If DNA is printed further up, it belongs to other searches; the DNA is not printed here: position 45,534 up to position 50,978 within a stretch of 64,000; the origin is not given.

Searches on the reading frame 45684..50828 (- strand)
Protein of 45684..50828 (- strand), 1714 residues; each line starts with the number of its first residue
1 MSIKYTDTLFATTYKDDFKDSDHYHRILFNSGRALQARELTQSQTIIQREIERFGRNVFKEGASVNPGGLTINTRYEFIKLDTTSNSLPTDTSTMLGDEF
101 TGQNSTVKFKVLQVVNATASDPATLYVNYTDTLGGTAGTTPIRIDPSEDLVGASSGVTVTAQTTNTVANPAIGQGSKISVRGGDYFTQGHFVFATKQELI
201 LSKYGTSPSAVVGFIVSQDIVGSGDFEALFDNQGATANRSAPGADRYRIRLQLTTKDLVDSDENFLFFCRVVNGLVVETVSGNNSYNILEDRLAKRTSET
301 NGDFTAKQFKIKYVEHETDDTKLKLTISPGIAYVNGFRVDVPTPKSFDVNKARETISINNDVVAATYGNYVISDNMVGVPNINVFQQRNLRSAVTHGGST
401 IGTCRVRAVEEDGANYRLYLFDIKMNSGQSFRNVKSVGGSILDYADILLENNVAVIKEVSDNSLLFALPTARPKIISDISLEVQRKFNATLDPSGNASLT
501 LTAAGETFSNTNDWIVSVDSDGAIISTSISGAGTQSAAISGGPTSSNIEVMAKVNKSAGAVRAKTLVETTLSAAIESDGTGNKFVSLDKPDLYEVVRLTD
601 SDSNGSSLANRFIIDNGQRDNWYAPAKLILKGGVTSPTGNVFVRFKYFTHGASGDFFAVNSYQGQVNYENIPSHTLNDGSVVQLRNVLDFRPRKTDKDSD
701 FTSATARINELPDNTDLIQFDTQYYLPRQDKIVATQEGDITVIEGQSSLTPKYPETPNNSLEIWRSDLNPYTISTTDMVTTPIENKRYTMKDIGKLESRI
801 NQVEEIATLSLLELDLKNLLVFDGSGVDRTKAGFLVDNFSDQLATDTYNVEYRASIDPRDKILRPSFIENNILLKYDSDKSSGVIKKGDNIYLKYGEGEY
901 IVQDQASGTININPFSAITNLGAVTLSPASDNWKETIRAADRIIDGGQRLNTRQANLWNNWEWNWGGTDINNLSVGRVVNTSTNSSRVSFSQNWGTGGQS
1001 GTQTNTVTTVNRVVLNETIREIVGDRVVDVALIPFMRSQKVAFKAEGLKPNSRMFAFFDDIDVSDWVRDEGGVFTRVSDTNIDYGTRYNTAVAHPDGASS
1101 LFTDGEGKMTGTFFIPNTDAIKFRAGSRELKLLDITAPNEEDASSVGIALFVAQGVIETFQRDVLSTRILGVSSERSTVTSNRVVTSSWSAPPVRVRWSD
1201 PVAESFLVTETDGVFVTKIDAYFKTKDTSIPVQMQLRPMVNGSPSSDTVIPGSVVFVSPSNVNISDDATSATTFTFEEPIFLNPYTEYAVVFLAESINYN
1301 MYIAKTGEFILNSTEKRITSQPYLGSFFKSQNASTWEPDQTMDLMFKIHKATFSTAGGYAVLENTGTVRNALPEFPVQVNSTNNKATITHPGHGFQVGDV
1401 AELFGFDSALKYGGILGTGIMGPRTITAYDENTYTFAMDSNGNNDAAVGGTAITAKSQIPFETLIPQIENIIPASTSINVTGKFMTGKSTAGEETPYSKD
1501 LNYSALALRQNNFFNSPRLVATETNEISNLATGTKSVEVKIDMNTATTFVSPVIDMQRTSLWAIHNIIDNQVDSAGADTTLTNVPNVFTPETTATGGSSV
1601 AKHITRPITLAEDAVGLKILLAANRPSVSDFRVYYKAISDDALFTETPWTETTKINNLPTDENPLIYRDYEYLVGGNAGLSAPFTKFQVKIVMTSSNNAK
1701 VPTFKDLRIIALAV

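Call 7: search_protein_families(library=pfam, proteins=[window:45684-50828:-], max_evalue=0.01)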
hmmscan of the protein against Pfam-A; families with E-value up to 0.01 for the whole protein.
window:45684-50828:- (1714 aa): 1 family
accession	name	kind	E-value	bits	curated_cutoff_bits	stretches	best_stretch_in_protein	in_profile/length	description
PF16075.10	DUF4815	-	2.6e-50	171.8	30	3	716-936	368-566/570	Domain of unknown function (DUF4815)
